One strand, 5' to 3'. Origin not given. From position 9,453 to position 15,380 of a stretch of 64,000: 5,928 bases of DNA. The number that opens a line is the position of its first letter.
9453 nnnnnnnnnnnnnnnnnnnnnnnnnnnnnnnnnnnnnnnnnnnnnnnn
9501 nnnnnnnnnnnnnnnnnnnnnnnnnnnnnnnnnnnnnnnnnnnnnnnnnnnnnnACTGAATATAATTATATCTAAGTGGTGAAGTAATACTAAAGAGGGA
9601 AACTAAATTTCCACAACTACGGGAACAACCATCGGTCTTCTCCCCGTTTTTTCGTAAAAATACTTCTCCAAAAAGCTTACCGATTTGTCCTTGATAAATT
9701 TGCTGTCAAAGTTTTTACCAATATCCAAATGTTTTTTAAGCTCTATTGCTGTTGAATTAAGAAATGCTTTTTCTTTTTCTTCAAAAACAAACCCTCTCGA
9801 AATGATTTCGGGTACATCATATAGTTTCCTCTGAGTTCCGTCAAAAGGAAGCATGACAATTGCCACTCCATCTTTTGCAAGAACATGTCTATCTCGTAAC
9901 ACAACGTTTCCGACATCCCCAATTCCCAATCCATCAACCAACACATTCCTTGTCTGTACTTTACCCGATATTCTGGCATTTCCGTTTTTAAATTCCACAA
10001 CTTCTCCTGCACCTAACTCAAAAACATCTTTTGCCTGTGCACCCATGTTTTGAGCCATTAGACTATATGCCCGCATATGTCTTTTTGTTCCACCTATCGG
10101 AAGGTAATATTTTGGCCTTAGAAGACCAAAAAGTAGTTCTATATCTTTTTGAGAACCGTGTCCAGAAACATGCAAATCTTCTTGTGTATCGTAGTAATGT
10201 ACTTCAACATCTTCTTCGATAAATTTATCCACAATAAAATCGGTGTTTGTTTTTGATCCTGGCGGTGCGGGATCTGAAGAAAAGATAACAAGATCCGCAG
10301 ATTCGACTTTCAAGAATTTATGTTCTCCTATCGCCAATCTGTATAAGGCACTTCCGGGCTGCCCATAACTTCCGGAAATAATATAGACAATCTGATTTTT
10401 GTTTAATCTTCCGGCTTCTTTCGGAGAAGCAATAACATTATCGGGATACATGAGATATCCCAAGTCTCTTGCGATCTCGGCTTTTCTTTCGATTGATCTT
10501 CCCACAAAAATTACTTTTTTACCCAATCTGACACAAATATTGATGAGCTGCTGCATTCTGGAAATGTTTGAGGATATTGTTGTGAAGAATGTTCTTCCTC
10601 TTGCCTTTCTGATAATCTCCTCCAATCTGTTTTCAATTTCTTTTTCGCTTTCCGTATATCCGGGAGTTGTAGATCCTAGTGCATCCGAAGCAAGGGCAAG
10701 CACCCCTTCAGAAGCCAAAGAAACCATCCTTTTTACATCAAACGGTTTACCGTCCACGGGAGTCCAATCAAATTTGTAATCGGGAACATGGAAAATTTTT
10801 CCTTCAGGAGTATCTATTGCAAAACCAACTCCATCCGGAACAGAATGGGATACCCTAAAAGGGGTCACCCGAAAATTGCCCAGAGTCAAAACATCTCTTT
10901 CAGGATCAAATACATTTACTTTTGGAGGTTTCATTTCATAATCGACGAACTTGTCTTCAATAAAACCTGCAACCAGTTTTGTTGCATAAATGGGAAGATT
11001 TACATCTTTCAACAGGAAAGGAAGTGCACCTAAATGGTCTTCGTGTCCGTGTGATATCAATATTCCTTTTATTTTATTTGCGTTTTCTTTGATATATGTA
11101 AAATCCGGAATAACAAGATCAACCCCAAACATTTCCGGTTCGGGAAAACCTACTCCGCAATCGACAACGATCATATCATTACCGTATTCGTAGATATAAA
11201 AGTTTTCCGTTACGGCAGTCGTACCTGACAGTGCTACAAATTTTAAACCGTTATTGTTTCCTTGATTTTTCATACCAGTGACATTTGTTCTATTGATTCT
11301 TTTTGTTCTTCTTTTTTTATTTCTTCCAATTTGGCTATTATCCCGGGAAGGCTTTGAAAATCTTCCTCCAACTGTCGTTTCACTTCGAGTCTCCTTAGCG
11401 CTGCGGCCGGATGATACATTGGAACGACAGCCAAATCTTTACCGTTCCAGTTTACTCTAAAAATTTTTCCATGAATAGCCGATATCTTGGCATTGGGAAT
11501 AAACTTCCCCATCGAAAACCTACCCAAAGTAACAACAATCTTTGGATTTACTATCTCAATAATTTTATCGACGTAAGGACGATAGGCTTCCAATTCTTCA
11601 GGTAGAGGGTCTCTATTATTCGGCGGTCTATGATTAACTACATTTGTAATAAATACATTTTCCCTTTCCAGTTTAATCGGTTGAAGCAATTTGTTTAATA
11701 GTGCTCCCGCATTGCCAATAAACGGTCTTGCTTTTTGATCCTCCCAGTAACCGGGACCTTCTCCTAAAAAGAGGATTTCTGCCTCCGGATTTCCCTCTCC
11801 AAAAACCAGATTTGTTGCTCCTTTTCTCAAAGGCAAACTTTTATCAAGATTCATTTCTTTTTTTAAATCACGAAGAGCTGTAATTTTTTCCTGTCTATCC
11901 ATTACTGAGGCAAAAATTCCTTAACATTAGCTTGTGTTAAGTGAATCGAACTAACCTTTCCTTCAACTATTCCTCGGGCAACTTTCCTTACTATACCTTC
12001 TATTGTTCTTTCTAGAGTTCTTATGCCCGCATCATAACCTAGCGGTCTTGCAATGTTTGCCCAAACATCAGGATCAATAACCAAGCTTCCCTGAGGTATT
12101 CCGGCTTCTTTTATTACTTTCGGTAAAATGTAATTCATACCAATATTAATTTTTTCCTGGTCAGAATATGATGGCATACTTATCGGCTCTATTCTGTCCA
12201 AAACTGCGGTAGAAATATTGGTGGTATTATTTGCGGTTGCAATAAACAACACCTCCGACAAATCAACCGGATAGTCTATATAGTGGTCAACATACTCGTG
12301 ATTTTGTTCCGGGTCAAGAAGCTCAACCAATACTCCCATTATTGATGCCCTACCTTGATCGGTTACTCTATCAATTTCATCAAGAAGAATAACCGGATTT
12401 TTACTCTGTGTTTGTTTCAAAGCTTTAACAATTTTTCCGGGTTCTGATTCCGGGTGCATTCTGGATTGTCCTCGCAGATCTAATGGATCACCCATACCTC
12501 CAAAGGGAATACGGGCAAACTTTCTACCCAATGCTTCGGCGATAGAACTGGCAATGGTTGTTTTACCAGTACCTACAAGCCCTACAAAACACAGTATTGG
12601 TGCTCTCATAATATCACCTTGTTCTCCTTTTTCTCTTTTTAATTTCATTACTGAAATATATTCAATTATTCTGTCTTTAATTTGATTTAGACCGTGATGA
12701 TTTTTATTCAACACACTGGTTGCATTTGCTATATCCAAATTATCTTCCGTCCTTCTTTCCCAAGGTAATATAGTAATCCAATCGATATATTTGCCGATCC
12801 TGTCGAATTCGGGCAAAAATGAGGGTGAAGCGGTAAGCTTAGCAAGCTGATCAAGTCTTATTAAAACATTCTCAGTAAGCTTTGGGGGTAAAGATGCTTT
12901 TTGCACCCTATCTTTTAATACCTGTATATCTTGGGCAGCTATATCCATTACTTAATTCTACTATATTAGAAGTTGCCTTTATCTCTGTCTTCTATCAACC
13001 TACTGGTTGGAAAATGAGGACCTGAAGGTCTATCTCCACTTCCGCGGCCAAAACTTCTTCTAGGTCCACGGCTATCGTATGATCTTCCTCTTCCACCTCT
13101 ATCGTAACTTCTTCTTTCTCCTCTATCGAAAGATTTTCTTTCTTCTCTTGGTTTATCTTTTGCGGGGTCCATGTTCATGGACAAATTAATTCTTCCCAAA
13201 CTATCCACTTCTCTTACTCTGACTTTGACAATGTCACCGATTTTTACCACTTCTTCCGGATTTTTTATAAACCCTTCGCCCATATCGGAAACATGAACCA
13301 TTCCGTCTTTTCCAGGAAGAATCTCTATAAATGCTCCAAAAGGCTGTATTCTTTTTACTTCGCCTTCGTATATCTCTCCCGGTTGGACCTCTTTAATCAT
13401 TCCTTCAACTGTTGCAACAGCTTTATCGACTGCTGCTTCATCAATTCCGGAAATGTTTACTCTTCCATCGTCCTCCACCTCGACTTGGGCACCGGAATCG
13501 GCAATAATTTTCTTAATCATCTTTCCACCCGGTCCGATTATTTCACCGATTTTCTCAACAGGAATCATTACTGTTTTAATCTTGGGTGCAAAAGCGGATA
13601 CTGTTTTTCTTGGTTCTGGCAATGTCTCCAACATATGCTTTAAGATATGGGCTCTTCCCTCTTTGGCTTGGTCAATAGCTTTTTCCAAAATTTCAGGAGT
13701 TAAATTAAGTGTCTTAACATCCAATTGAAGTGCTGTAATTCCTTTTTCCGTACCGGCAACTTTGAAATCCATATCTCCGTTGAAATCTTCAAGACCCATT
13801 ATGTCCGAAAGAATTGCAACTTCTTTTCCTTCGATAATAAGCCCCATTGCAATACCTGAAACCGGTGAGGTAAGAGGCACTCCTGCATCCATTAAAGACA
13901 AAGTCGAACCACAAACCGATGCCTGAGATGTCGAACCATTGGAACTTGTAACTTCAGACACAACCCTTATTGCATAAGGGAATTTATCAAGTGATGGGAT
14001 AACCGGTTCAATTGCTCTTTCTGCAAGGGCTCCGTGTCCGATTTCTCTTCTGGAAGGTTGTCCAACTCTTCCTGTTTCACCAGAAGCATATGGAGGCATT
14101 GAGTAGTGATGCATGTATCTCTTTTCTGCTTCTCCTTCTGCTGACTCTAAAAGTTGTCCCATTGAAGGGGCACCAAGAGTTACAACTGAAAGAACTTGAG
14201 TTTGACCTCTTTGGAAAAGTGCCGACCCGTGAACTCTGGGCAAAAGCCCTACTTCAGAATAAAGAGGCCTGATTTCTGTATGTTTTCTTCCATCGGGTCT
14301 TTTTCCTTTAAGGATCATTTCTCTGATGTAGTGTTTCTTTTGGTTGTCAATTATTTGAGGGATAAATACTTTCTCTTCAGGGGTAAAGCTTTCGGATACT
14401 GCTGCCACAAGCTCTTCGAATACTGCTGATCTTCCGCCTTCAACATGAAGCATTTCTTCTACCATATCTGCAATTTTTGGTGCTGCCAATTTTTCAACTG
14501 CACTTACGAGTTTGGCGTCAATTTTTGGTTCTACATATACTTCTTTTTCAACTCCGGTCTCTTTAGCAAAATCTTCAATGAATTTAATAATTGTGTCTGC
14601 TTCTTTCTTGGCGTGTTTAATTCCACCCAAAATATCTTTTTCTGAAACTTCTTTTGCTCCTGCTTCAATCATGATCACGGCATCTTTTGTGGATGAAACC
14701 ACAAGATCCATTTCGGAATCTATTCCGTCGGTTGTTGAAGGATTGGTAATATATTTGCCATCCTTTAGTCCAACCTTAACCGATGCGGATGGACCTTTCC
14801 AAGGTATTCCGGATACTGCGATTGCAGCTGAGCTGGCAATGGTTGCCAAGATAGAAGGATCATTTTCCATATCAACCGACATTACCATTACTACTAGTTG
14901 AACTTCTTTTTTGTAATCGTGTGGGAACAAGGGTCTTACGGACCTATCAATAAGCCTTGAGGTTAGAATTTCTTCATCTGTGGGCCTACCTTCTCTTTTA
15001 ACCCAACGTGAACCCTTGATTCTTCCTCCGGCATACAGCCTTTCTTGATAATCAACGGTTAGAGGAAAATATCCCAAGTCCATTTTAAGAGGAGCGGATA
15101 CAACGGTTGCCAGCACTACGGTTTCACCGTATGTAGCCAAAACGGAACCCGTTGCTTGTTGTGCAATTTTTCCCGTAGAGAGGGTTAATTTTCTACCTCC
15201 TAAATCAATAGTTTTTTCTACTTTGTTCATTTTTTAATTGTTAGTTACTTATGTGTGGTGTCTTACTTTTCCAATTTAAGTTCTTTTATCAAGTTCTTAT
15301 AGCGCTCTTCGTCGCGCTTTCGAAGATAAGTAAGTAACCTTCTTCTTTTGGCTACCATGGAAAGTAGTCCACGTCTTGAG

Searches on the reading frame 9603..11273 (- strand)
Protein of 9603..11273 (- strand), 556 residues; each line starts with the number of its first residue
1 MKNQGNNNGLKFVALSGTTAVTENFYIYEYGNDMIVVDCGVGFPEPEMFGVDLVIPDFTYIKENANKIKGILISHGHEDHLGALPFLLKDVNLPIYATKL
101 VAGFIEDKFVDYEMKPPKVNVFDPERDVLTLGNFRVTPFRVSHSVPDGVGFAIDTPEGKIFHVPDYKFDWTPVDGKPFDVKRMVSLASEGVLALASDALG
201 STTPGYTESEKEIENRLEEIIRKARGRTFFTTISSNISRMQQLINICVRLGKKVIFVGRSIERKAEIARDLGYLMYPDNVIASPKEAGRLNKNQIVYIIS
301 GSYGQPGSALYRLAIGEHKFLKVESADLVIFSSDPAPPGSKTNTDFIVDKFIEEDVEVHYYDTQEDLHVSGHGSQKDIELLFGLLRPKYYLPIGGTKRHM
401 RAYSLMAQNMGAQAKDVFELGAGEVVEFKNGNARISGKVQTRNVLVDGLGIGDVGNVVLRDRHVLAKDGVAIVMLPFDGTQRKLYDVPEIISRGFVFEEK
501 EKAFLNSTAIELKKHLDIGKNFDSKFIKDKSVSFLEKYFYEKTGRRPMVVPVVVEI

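Call 10: search_protein_families(library=pfam, proteins=[window:9603-11273:-], max_evalue=0.001)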
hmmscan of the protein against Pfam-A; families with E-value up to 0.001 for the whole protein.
window:9603-11273:- (556 aa): 5 families
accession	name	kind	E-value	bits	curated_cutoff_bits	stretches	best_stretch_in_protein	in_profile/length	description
PF22505.1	RNase_J_b_CASP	-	7.3e-31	107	27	1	226-348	2-123/126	Ribonuclease J, beta-CASP domain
PF17770.6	RNase_J_C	-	4.7e-20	72.9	23.8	1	458-556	1-102/102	Ribonuclease J C-terminal domain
PF12706.13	Lactamase_B_2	-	5.6e-15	55.9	27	1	35-167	3-144/200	Beta-lactamase superfamily domain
PF00753.33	Lactamase_B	-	2.2e-12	47.7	22.7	1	22-165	5-149/196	Metallo-beta-lactamase superfamily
PF07521.17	RMMBL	-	0.00096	19.5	21.6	0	366-411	10-57/63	Zn-dependent metallo-hydrolase RNA specificity domain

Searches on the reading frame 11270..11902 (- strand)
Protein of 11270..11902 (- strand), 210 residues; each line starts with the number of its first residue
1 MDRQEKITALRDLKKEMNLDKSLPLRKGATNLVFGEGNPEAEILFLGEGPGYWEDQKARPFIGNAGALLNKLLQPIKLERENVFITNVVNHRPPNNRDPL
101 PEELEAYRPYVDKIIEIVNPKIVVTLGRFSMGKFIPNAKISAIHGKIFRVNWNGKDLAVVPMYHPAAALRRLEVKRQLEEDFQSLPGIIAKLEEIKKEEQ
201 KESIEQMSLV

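Call 10: search_protein_families(library=pfam, proteins=[window:11270-11902:-], max_evalue=0.001)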
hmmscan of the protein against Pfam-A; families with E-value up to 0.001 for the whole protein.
window:11270-11902:- (210 aa): 1 family
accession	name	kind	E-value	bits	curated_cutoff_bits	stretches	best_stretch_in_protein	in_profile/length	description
PF03167.25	UDG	-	5.8e-30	104.6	24.3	1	34-176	1-129/141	Uracil DNA glycosylase superfamily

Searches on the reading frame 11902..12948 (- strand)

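Call 10: search_protein_families(library=pfam, proteins=[window:11902-12948:-], max_evalue=0.001)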
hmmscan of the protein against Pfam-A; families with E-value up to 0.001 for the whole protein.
window:11902-12948:- (348 aa): 7 families
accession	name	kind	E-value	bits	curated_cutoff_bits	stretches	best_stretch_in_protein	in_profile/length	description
PF00004.35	AAA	-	1.4e-18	68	21.2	1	119-255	1-125/131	ATPase family associated with various cellular activities (AAA)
PF07728.20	AAA_5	-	5.9e-10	39.7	22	1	119-252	2-138/139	AAA domain (dynein-related subfamily)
PF22667.2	Lon_lid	-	2.3e-09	37.2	27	1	280-331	1-52/57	Lon protease AAA+ ATPase lid domain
PF07726.17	AAA_3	-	1.3e-05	25.5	27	1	123-209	6-88/131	ATPase family associated with various cellular activities (AAA)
PF13401.12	AAA_22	-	7.9e-05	23.4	27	0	115-212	4-109/130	AAA domain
PF13173.12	AAA_14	-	0.0003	21.2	27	0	117-198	3-77/129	AAA domain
PF07724.20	AAA_2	-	0.00067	20.2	27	0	122-243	9-127/166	AAA domain (Cdc48 subfamily)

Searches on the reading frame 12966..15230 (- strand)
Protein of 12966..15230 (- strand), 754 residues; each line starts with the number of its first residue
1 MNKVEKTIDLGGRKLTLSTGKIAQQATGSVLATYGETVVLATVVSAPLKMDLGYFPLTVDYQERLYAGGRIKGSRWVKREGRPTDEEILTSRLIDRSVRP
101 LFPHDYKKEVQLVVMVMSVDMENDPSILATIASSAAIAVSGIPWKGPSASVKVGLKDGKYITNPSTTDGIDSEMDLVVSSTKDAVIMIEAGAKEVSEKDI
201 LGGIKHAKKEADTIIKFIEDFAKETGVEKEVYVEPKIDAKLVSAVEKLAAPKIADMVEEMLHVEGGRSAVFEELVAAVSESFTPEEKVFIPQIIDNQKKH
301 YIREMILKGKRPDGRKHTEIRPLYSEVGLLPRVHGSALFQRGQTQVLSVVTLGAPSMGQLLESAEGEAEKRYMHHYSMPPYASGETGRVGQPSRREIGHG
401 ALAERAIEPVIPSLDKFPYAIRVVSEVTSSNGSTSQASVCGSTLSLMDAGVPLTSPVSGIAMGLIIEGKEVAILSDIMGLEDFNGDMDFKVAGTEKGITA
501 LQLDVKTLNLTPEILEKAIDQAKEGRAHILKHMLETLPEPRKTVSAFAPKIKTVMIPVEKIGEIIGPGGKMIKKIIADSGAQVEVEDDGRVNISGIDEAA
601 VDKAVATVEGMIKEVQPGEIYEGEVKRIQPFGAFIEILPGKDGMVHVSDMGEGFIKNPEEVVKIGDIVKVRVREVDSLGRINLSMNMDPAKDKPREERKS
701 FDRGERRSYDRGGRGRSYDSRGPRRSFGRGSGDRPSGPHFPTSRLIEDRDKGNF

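Call 11: search_protein_families(library=pfam, proteins=[window:12966-15230:-], max_evalue=0.001)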
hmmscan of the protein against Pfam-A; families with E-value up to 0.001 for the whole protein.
window:12966-15230:- (754 aa): 6 families
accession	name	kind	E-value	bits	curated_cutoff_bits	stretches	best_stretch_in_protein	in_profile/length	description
PF01138.27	RNase_PH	-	1.2e-58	197.5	25.5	2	319-452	1-130/130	3' exoribonuclease family, domain 1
PF00575.29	S1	-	2.4e-17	63.5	22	1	615-685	2-73/74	S1 RNA binding domain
PF03725.20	RNase_PH_C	-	1.2e-15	57.6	20.8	2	147-209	2-66/67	3' exoribonuclease family, domain 2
PF00013.35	KH_1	-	2.1e-12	47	21.5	1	553-609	3-65/66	KH domain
PF03726.19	PNPase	-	0.00013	22.8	24.6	1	241-316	2-81/81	Polyribonucleotide nucleotidyltransferase, RNA binding domain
PF23459.1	S1_RRP5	-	0.00031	21.7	27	1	615-677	1-63/72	RRP5 S1 domain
